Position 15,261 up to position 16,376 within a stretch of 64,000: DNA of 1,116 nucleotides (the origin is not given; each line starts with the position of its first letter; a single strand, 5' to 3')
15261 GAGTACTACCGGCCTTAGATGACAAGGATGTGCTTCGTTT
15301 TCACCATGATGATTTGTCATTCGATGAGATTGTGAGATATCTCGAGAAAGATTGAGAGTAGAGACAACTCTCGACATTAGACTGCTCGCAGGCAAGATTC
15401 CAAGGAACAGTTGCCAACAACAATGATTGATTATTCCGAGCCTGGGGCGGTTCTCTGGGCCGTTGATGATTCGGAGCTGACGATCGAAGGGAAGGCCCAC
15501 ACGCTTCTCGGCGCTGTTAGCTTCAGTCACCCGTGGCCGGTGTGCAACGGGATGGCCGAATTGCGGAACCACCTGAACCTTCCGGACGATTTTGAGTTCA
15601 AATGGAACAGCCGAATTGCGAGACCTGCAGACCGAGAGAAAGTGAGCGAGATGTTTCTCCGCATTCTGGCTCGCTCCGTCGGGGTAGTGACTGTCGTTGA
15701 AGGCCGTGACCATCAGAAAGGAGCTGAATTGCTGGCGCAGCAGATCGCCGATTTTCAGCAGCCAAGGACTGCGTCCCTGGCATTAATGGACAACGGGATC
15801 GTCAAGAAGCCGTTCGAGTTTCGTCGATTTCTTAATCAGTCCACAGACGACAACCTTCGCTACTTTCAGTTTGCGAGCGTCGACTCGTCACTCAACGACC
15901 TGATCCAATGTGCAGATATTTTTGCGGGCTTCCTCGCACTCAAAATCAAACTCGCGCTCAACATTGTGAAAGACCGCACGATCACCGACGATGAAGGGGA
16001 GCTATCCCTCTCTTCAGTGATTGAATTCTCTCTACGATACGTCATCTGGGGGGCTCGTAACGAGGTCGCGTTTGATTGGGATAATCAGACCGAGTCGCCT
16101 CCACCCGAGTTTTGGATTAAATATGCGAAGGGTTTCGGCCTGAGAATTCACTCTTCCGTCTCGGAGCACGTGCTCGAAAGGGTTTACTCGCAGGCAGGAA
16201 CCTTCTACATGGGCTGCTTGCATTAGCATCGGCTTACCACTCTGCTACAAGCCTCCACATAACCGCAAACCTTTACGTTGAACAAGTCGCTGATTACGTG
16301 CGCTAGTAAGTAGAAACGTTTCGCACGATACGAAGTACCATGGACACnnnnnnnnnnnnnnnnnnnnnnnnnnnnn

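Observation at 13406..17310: Run of three co-oriented defense-flavoured unknowns: DUF4365-like nuclease+TPR, DUF3800-like, and a possible HEPN-like domain + DUF1311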

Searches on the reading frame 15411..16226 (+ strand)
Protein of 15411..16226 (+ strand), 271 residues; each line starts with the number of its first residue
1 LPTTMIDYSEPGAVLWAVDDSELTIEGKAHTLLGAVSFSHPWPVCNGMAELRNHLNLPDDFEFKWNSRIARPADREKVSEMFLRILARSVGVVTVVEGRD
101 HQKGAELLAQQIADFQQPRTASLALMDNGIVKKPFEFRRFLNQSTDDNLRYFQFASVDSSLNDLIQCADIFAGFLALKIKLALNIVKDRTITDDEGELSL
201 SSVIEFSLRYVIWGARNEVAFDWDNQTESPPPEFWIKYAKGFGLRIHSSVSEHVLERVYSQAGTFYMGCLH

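Call 3: search_protein_families(library=pfam, proteins=[window:15411-16226:+], max_evalue=0.1)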
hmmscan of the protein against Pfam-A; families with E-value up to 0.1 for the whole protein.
window:15411-16226:+ (271 aa): 1 family
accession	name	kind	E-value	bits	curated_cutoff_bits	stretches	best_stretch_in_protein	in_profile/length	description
PF12686.12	DUF3800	-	0.0015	19.7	21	1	135-176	106-147/149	Protein of unknown function (DUF3800)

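Call 4: search_protein_families(library=padloc, proteins=[window:15411-16226:+], max_evalue=0.1)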
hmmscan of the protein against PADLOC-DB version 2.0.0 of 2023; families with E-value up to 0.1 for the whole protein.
window:15411-16226:+ (271 aa): 2 families
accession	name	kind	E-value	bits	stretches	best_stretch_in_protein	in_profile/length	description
PDLC04353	PDC-M04A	-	0.0024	15.3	1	127-181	133-187/232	-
PDLC05033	PDC-S51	-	0.042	10.7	1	148-178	278-308/376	-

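Call 5: search_protein_families(library=ncbifam, proteins=[window:15411-16226:+], max_evalue=0.1)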
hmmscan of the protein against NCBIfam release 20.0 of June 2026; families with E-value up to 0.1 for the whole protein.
window:15411-16226:+ (271 aa): 0 families

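Call 6: search_protein_families(library=phrogs, proteins=[window:15411-16226:+], max_evalue=0.1)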
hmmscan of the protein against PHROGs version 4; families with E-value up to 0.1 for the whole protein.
window:15411-16226:+ (271 aa): 0 families

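Call 12: find_homologous_proteins(query=window:15411-16226:+)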
Query window:15411-16226:+ (271 aa): 15 proteins with E <= 0.001 among 1573 candidates.
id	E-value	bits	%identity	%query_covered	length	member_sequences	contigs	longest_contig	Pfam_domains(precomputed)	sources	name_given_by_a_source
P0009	1.6e-177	606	100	99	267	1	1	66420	-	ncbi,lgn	-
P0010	4.0e-127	441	72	99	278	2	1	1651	-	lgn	-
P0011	6.1e-50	188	42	95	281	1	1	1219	-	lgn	-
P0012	1.0e-36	145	37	95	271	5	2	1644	PF12686.13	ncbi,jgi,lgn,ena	-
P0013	3.7e-30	123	35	95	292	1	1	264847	PF12686.13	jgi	jgi:hypothetical protein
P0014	3.7e-30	123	35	95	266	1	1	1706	-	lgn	-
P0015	8.7e-30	122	35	95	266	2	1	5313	PF12686.13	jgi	jgi:hypothetical protein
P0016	1.0e-29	122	34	95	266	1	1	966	-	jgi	-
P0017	1.4e-29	121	33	96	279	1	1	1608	PF12686.13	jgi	jgi:hypothetical protein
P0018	3.2e-28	117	33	95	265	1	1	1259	PF12686.13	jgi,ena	-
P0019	1.0e-26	112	34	95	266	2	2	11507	-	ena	-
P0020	2.4e-24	104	32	95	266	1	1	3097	PF12686.13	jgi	jgi:hypothetical protein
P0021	5.5e-23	100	31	95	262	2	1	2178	-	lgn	-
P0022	6.3e-15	73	31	69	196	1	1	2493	-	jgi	jgi:hypothetical protein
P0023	2.8e-9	55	38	43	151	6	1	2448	-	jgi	jgi:hypothetical protein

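Call 13: find_encoding_contigs(protein=P0013, flank=8000)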
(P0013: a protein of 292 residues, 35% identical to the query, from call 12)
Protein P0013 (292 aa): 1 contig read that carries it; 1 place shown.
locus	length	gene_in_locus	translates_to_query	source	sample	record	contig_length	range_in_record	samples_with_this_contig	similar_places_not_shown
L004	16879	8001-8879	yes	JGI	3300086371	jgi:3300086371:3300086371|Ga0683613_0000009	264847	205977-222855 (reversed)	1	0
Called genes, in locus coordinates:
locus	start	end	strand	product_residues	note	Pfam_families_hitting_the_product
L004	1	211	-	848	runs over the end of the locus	PF13620:CarboxypepD_reg, PF13715:CarbopepD_reg_2, PF25183:OMP_b-brl_4, PF00593:TonB_dep_Rec_b-barrel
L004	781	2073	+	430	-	-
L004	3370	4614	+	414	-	PF00589:Phage_integrase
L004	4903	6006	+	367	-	-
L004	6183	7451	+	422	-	-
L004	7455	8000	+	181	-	-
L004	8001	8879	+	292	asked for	PF12686:DUF3800 (weak)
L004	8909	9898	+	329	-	PF07007:LprI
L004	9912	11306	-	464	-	PF18862:ApeA_NTD1, PF18739:HEPN_Apea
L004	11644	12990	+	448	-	PF01555:N6_N4_Mtase (weak)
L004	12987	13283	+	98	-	-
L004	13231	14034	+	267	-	PF09517:RE_Eco29kI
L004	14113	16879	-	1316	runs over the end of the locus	PF24758:LRR_At5g56370 (faint), PF25013:LRR_Zer-1 (faint), PF00560:LRR_1 (faint), PF12799:LRR_4 (faint), PF13855:LRR_8 (weak), PF23598:LRR_14 (weak), PF13620:CarboxypepD_reg, PF13715:CarbopepD_reg_2, +1 more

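Call 14: find_encoding_contigs(protein=P0019, flank=8000)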
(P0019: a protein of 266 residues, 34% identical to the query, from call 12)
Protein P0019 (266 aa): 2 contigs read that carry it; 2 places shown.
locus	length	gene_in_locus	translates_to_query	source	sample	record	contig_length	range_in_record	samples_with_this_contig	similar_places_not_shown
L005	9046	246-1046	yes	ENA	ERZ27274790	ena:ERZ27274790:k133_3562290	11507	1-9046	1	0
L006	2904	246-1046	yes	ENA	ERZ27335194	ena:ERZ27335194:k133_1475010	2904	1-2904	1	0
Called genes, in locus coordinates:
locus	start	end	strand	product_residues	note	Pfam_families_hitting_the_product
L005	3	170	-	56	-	?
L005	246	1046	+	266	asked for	-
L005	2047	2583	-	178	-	PF04471:Mrr_cat, PF22722:NA-iREase1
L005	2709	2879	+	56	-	-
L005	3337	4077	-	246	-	PF22507:DUF6994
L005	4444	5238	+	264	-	-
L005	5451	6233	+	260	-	-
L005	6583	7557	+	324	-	-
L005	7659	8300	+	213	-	-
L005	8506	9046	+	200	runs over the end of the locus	PF27228:MTBMA_p00010_2nd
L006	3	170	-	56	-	?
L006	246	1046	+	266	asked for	-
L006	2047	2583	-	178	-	PF04471:Mrr_cat, PF22722:NA-iREase1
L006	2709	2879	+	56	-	-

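Call 15: find_encoding_contigs(protein=P0015, flank=8000)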
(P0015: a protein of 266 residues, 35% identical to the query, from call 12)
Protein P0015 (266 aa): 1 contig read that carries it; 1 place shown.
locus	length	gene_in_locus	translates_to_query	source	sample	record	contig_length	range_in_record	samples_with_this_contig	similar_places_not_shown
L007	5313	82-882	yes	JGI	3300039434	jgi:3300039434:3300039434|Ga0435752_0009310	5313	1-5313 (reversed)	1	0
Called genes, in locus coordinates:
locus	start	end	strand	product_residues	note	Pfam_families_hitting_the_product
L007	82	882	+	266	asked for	PF12686:DUF3800 (weak)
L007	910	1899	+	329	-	PF07007:LprI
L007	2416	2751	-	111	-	PF21716:dnstrm_HI1420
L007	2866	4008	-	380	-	PF01590:GAF, PF13185:GAF_2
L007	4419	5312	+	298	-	?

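Call 31: find_related_loci(query=A1, collection=metagenome_contigs, flank=6000)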
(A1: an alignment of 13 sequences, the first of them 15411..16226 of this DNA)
Query A1 (271 aa) in metagenome_contigs; peptide patterns used: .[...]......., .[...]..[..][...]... (x = any residue, [..] = any of these).
250 stretches matched a pattern; 21 encode a relative of the query (tblastn E <= 1e-3); 21 distinct loci.
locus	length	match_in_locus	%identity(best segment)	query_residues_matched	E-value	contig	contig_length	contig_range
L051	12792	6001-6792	37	14-271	6e-49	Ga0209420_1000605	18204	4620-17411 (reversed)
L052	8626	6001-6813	39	14-271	2e-47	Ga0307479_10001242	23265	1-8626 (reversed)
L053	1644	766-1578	37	14-271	2e-47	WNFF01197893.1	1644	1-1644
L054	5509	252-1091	34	1-271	5e-39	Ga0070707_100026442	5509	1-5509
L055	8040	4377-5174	35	14-271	7e-38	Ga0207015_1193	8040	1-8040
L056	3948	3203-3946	36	14-248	1e-37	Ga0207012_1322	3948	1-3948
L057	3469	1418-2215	35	14-271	2e-37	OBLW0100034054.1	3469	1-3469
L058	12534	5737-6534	33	14-271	3e-35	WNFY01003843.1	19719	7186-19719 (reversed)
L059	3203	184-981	35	14-271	3e-35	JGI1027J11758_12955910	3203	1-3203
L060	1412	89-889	31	14-271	3e-35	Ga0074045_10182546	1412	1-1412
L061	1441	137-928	31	16-271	4e-35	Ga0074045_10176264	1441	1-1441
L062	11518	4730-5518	33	14-270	1e-33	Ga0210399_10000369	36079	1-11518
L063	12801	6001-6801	35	14-271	1e-37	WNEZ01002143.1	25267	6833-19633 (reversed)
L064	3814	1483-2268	33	17-271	1e-32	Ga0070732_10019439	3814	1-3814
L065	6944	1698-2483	31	12-271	2e-30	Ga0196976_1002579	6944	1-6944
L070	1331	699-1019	35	164-271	4e-12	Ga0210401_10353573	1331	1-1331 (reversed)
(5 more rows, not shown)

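Call 32: predict_structure(alignment_id=A1)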
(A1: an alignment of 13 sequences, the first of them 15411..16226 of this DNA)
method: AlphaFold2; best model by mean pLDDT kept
length: 271 residues; sequences in the alignment: 13
mean_pLDDT: 73.3   pTM: 0.75
mean pLDDT of the five models: 73.3, 72.5, 71.6, 71.5, 70.5
residues with pLDDT >= 90: 62; 70-90: 116; 50-70: 44; < 50: 49
segments of 3 or more residues with pLDDT < 50: 1-8, 209-223, 225-242, 264-271
pLDDT, mean of each block of 10 residues (from residue 1): 44 80 88 86 88 89 72 75 71 86 92 76 91 95 91 90 89 80 76 67 57 42 46 34 60 76 43 27
secondary structure, 60 per line:
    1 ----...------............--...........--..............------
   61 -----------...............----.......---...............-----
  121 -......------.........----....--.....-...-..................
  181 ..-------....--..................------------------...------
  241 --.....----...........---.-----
elements in order: E14-25 E28-38 H41-54 H72-86 E91-97 H101-115 E122-127 H134-142 H147-150 E153-157 H163-182 E190-193 E196-199 H200-213 E243-247 H252-262

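Call 39: fold_search(model_id=the predicted structure, library=pdb)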
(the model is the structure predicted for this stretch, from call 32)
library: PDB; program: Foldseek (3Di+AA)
matches with E <= 10: 739; with E <= 0.001: 3
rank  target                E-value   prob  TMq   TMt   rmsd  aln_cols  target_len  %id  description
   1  3p83_E                1.2e-04  1.00  0.36  0.45  14.0       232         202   12  Structure of the PCNA:RNase HII complex from Archaeoglobus fulgidus. (released 2011-02-02)
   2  2dff                  2.6e-04  1.00  0.33  0.40   6.1       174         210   14  Crystal structure of Tk-RNase HII(1-204)-C (released 2007-03-06)
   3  2dfe                  3.7e-04  1.00  0.31  0.38   6.4       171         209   13  Crystal structure of Tk-RNase HII(1-200)-C (released 2007-03-06)
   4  1eke_A                1.0e-03  0.99  0.33  0.38   6.8       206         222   11  CRYSTAL STRUCTURE OF CLASS II RIBONUCLEASE H (RNASE HII) WITH MES LIGAND (released 2000-09-13)
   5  7pel_B                4.3e-03  1.00  0.36  0.35   5.4       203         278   11  CryoEM structure of simian T-cell lymphotropic virus intasome in complex with PP2A regulatory subunit B56 gamma (released 2021-08-25)
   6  7ouf_B                4.9e-03  0.99  0.35  0.34   9.8       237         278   11  Structure of the STLV intasome:B56 complex bound to the strand-transfer inhibitor XZ450 (released 2021-08-18)
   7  7pel_A                6.9e-03  1.00  0.32  0.34   6.5       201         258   12  CryoEM structure of simian T-cell lymphotropic virus intasome in complex with PP2A regulatory subunit B56 gamma (released 2021-08-25)
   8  8rb2_F                1.1e-02  0.80  0.22  0.09  11.4       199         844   10  The crystal structure of DNA-bound human MutSbeta (MSH2_E749A/MSH3_E976A) in the canonical mismatch bound conformation (released 2025-06-11)
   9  8w2r_A                1.2e-02  0.99  0.32  0.34   5.9       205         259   12  HIV-1 P5-IN intasome core (released 2024-04-17)
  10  8rb0_B                1.2e-02  0.77  0.22  0.09  11.0       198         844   10  The crystal structure of DNA-bound human MutSbeta (MSH2_E749A/MSH3) in the canonical mismatch bound conformation with  (released 2025-06-11)
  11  6qbv_B                1.4e-02  1.00  0.33  0.57   6.2       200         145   11  Structure of the HTLV-2 integrase catalytic core domain in complex with magnesium (dimeric form) (released 2020-09-30)
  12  6v3k_A                1.5e-02  0.93  0.28  0.29   6.9       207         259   10  Structure of HIV cleaved synaptic complex (CSC) intasome bound with magnesium and INSTI XZ419 (compound 4c) (released 2020-02-12)
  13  3v1o                  1.6e-02  0.87  0.26  0.37   8.0       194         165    8  Crystal structures of the reverse transcriptase-associated ribonuclease H domain of xenotropic murine leukemia-virus rel (released 2012-03-14)
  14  7t9h_A                1.6e-02  0.84  0.26  0.41   8.4       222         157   12  HIV Integrase in complex with Compound-15 (released 2022-04-06)
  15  8raw_B                1.6e-02  0.66  0.21  0.09  10.5       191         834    9  The crystal structure of DNA-bound human MutSbeta (MSH2/MSH3_G901D) in the canonical mismatch bound conformation with  (released 2025-06-11)
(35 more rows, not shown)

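Call 65: find_related_loci(query=A1, collection=viral_contigs, flank=6000)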
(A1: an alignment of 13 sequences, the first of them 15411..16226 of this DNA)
Query A1 (271 aa) in viral_contigs; peptide patterns used: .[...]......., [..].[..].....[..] (x = any residue, [..] = any of these).
13 stretches matched a pattern, but none encodes a relative of the query by tblastn (E <= 1e-3).

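Call 77: search_protein_families(library=pfam, proteins=[L051:6779-7600:+, L051:4969-5970:+, L051:7621-8217:+, L052:4708-5886:+, L053:74-676:+, L054:1117-2787:-, L063:4496-5794:+, L064:440-1348:+, L060:900-1367:-, L004:7455-8000:+], max_evalue=0.01)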
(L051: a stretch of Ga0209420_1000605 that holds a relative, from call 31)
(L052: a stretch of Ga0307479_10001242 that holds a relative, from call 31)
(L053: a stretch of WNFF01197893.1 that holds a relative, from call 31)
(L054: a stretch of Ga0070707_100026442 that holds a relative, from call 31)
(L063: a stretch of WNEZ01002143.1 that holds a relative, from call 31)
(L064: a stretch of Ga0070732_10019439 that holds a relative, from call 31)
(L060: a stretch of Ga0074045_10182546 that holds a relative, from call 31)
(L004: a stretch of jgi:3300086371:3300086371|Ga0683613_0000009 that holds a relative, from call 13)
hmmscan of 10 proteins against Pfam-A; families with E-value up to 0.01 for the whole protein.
L051:6779-7600:+ (273 aa): 0 families

L051:4969-5970:+ (333 aa): 0 families

L051:7621-8217:+ (198 aa): 1 family
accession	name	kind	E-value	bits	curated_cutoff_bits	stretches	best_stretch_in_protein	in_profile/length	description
PF07883.17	Cupin_2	-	0.0014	18.7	27.2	1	106-173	3-68/70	Cupin domain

L052:4708-5886:+ (392 aa): 1 family
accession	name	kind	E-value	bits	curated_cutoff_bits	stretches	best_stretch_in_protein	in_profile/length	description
PF00589.27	Phage_integrase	-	6.9e-24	85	27.1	1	178-337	5-167/172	Phage integrase family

L053:74-676:+ (200 aa): 4 families
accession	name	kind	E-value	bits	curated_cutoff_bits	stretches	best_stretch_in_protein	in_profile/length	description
PF00271.37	Helicase_C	-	2.4e-18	66.8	23.5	1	14-88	38-108/110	Helicase conserved C-terminal domain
PF19833.4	RecG_dom3_C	-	3.9e-11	43.3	26.8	1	117-177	1-63/87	ATP-dependent DNA helicase RecG, domain 3, C-terminal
PF22590.2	Cas3-like_C_2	-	7.5e-08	33.1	27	1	2-89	13-104/106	CRISPR-associated nuclease/helicase Cas3, C-terminal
PF16203.11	ERCC3_RAD25_C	-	0.00018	21.3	27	1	18-92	79-154/248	ERCC3/RAD25/XPB C-terminal helicase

L054:1117-2787:- (556 aa): 0 families

L063:4496-5794:+ (432 aa): 11 families
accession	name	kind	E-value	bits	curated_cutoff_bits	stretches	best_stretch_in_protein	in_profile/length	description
PF13365.12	Trypsin_2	-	1.2e-20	75.2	27.6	1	49-193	1-144/144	Trypsin-like peptidase domain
PF00089.32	Trypsin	-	1.1e-09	38.9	20.6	1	34-218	16-220/220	Trypsin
PF13424.12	TPR_12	-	3.6e-09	37.1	30.1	2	292-355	10-74/77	Tetratricopeptide repeat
PF07719.23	TPR_2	-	3.6e-09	36.5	27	1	292-325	1-34/34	Tetratricopeptide repeat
PF13431.12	TPR_17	-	3.7e-09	36.6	24.4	1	315-347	2-34/34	Tetratricopeptide repeat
PF13181.12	TPR_8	-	1.8e-07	31.2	25.7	0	327-356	2-31/34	Tetratricopeptide repeat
PF13432.12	TPR_16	-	1.9e-07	31.8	32.7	1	298-357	3-62/65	Tetratricopeptide repeat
PF14559.12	TPR_19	-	5e-07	30.4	25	1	306-364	5-63/68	Tetratricopeptide repeat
PF00515.34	TPR_1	-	5.5e-06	26.4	27.8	0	328-353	3-28/34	Tetratricopeptide repeat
PF13374.12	TPR_10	-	0.0012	19.2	27.5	0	328-353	4-29/42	Tetratricopeptide repeat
PF13176.12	TPR_7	-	0.0023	18.3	27.9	0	328-359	1-32/36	Tetratricopeptide repeat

L064:440-1348:+ (302 aa): 0 families

L060:900-1367:- (155 aa): 0 families

L004:7455-8000:+ (181 aa): 0 families

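Call 87: search_protein_families(library=pfam, alignment_id=A1, max_evalue=0.01)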
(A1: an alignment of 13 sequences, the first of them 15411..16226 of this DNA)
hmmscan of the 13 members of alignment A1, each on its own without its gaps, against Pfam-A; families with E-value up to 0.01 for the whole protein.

A. member 1, window:15411-16226:+ (271 aa): 1 family
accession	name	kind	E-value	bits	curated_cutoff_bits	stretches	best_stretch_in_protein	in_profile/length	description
PF12686.12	DUF3800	-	0.0015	19.7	21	1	135-176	106-147/149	Protein of unknown function (DUF3800)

B. families by the number of members that match (of 13 scanned): 2 families
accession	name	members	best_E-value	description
PF12686.12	DUF3800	11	1.1e-07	Protein of unknown function (DUF3800)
PF13641.12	Glyco_tranf_2_3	1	0.0078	Glycosyltransferase like family 2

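Call 88: search_protein_families(library=padloc, proteins=[L007:82-882:+, L007:910-1899:+, L062:4730-5524:+, L062:5561-6550:+, P0012, L051:5971-6795:+], max_evalue=0.01)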
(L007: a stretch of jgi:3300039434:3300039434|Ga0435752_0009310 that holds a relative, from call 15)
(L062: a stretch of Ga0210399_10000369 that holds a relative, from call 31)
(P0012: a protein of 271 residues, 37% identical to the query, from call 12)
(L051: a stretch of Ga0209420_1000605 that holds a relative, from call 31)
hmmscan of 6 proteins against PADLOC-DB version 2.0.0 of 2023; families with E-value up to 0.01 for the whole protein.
L007:82-882:+ (266 aa): 1 family
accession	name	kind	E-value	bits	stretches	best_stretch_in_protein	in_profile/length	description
PDLC04353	PDC-M04A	-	2e-05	22.1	1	145-168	157-180/232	-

L007:910-1899:+ (329 aa): 0 families

L062:4730-5524:+ (264 aa): 1 family
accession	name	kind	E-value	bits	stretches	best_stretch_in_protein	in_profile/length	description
PDLC04353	PDC-M04A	-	1.4e-06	25.9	1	146-169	158-181/232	-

L062:5561-6550:+ (329 aa): 0 families

P0012 (271 aa): 2 families
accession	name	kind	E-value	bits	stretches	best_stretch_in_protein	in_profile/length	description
PDLC04353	PDC-M04A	-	3.6e-05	21.3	0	24-54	31-59/232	-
PDLC05033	PDC-S51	-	0.0071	13.2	0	148-176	283-311/376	-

L051:5971-6795:+ (274 aa): 2 families
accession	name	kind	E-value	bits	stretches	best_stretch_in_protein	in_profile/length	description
PDLC05033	PDC-S51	-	1.2e-05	22.4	0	157-182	284-309/376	-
PDLC04353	PDC-M04A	-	0.0002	18.8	0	36-68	33-63/232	-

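Call 94: search_dna_similar(query=window:15411-16226:+, collection=plasmids, mode=protein, max_rows=15)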
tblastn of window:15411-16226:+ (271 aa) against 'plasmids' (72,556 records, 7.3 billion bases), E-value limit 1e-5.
No match.

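Call 100: find_encoding_contigs(protein=P0010, flank=3000, max_places=3)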
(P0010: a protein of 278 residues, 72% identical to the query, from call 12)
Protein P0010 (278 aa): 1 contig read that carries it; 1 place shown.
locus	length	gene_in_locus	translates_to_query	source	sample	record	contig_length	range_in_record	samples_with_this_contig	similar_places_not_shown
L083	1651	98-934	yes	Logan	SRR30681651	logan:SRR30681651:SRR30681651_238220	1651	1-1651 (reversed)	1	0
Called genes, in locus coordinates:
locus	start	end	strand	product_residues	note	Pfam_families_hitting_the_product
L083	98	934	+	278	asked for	-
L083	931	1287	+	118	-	PF14067:LssY_C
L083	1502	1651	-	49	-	?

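Call 103: search_solved_structures(query=A1, max_evalue=1)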
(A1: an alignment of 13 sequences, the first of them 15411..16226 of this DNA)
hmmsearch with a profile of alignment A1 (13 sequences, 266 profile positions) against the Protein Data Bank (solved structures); distinct sequences matched with E-value up to 1: 1.
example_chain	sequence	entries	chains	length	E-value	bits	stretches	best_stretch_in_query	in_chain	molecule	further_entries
7aq2_A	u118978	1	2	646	0.77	12.4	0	103-185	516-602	Nitrous-oxide reductase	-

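Call 108: search_solved_structures(query=L004:6183-7451:+, max_evalue=1)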
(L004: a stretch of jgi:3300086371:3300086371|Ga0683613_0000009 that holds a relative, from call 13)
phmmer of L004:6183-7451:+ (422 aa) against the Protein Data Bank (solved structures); distinct sequences matched with E-value up to 1: 1.
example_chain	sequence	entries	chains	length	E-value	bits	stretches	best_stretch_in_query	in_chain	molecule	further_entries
1r8i_A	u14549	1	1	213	0.11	14.7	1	99-237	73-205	TraC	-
